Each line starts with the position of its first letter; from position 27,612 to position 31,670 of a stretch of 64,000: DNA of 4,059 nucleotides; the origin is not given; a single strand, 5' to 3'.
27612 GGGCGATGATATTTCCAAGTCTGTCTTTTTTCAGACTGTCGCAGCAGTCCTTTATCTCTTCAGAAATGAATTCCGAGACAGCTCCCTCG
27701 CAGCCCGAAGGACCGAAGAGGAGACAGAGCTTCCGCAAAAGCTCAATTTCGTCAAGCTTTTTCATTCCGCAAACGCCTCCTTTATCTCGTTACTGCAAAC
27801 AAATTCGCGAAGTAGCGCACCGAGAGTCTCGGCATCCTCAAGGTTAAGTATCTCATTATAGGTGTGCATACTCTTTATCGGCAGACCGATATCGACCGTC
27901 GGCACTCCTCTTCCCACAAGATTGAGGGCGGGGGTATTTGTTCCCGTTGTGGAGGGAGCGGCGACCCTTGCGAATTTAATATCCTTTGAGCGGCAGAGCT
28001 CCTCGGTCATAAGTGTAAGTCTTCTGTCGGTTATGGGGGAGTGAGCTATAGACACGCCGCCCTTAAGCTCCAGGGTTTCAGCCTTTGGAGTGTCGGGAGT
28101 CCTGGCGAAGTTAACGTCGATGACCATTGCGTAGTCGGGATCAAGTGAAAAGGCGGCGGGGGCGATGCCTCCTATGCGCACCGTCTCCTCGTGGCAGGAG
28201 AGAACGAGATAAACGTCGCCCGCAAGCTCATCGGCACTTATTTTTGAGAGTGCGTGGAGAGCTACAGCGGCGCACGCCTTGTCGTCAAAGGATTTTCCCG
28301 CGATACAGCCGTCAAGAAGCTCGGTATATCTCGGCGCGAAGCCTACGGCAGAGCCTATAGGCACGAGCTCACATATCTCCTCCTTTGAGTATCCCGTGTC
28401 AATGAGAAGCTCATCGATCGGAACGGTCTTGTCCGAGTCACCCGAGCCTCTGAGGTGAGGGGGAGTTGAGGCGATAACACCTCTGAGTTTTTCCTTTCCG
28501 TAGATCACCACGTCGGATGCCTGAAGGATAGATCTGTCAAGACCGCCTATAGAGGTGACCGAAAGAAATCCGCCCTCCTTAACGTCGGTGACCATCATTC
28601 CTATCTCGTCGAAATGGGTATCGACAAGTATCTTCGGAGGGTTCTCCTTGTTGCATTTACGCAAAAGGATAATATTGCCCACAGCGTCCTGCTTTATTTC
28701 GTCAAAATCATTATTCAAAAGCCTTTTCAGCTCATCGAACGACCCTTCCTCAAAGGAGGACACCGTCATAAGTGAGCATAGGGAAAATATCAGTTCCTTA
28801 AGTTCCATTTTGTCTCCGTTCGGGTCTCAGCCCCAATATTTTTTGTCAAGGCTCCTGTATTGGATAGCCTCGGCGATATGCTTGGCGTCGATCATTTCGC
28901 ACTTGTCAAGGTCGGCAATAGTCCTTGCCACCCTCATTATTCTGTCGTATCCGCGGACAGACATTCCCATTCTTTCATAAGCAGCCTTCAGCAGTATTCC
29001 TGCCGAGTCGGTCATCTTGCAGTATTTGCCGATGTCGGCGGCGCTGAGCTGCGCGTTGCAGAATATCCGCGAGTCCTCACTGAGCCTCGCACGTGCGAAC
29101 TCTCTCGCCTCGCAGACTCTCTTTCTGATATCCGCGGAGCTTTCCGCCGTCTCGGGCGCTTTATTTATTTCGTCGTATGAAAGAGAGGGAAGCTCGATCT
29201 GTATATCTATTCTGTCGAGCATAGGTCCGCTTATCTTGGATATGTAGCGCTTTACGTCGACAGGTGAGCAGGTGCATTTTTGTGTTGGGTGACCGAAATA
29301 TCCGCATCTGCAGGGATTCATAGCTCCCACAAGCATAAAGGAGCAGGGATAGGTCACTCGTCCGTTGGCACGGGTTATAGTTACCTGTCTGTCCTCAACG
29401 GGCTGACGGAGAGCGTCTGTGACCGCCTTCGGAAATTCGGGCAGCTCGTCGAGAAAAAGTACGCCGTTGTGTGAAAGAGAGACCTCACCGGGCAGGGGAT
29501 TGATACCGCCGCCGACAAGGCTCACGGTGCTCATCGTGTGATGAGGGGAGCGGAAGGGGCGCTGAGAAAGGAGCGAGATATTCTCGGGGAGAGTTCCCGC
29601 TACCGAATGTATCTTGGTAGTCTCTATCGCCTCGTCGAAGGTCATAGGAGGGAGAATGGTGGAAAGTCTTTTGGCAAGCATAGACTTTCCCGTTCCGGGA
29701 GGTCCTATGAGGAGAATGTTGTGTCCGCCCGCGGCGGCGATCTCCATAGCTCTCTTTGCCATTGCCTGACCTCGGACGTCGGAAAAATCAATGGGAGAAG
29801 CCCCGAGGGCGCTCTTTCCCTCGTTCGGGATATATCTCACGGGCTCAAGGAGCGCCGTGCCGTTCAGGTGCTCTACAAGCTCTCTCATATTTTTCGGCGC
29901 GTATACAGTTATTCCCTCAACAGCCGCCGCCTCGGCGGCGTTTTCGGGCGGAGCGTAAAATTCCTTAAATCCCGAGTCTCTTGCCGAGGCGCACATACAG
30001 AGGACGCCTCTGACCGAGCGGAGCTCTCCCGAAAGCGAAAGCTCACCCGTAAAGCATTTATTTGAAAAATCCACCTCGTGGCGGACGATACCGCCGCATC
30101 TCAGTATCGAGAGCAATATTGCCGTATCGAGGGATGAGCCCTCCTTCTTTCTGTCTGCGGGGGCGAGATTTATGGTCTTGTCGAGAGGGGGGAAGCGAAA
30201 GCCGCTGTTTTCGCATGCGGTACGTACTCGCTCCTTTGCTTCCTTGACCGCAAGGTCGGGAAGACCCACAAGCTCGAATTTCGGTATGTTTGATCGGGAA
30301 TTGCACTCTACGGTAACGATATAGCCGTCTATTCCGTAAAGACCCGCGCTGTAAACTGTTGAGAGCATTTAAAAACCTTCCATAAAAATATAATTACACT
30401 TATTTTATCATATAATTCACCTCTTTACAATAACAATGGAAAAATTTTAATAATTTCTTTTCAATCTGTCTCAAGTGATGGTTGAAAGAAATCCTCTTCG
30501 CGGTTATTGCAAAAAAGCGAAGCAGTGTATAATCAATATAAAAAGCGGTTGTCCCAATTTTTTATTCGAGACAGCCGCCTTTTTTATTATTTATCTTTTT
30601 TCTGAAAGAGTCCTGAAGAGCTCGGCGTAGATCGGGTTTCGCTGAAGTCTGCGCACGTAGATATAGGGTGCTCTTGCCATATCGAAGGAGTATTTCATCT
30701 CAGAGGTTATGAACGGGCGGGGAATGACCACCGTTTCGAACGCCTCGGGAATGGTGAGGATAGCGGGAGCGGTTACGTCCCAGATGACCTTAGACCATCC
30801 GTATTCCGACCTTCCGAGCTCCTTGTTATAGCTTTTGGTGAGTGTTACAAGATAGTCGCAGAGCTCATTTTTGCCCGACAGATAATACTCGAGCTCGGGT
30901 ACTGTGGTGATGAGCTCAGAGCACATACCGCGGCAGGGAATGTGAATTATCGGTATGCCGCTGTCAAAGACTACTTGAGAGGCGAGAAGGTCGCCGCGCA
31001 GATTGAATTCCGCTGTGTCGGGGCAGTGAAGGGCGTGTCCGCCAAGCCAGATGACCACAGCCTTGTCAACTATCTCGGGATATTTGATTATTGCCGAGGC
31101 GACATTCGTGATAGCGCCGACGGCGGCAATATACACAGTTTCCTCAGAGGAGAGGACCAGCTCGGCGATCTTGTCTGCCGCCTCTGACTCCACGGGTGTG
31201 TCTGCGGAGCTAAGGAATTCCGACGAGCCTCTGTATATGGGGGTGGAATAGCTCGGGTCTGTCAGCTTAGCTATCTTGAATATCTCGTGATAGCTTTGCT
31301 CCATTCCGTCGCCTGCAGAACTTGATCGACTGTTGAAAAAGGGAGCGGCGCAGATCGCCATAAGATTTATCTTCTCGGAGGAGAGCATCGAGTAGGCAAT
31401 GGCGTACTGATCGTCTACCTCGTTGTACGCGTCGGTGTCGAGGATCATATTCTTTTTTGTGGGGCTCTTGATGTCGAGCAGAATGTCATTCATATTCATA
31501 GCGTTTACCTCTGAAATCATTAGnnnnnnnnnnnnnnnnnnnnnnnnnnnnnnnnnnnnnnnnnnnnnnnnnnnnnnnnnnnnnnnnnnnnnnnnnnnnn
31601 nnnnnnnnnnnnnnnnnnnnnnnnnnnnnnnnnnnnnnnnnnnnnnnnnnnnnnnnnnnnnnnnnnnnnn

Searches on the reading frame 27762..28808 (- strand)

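Call 24: search_protein_families(library=pfam, proteins=[window:27762-28808:-], max_evalue=0.00001)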
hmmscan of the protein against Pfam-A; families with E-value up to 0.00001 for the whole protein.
window:27762-28808:- (348 aa): 2 families
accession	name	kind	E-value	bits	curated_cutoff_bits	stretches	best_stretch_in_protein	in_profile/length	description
PF05343.19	Peptidase_M42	-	2.5e-63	214.3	23.2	1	44-330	1-290/292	M42 glutamyl aminopeptidase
PF02127.20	Peptidase_M18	-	2e-07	30.7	24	1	217-336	308-431/432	Aminopeptidase I zinc metalloprotease (M18)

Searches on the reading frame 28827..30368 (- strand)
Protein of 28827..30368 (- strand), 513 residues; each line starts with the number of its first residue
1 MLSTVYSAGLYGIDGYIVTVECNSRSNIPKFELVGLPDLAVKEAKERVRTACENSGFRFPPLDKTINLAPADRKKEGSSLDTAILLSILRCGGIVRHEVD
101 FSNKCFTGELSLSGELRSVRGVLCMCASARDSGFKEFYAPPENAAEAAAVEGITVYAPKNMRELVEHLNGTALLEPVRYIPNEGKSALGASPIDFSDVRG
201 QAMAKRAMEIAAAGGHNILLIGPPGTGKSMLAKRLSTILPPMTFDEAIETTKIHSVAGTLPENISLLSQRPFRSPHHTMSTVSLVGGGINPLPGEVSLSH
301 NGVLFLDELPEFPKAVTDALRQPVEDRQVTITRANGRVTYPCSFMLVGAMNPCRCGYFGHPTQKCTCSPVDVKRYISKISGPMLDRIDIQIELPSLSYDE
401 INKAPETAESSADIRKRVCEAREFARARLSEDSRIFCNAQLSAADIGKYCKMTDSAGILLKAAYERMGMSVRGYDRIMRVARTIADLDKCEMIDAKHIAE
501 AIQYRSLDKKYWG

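Call 24: search_protein_families(library=pfam, proteins=[window:28827-30368:-], max_evalue=0.00001)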
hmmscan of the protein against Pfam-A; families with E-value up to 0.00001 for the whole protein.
window:28827-30368:- (513 aa): 5 families
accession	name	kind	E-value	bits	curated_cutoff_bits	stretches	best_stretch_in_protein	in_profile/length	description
PF01078.27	Mg_chelatase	-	1.9e-94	315.3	20.3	1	194-400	1-206/207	Magnesium chelatase, subunit ChlI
PF13541.12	ChlI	-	2.5e-33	115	27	1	20-143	1-121/121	Subunit ChlI of Mg-chelatase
PF13335.12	Mg_chelatase_C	-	2.6e-31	108.5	26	1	409-505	2-94/94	Magnesium chelatase, subunit ChlI C-terminal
PF07728.20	AAA_5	-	8.1e-11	42.5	22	1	217-353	1-124/139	AAA domain (dynein-related subfamily)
PF00493.29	MCM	-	3.4e-07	30.1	23.3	0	209-248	50-90/224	MCM P-loop domain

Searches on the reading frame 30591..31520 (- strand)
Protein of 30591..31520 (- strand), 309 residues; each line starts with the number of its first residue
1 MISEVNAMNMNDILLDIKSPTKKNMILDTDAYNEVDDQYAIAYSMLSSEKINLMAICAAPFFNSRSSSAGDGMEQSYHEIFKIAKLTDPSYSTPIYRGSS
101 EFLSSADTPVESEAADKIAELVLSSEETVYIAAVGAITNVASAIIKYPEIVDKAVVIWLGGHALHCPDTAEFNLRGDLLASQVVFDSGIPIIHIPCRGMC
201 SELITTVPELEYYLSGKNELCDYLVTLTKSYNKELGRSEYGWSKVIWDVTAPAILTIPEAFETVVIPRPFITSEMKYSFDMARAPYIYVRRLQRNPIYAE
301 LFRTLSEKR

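Call 24: search_protein_families(library=pfam, proteins=[window:30591-31520:-], max_evalue=0.00001)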
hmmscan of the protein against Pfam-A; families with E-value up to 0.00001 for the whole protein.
window:30591-31520:- (309 aa): 1 family
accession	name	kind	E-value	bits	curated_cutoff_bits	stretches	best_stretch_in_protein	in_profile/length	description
PF01156.24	IU_nuc_hydro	-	2.8e-21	76.9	34.2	1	25-263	1-252/297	Inosine-uridine preferring nucleoside hydrolase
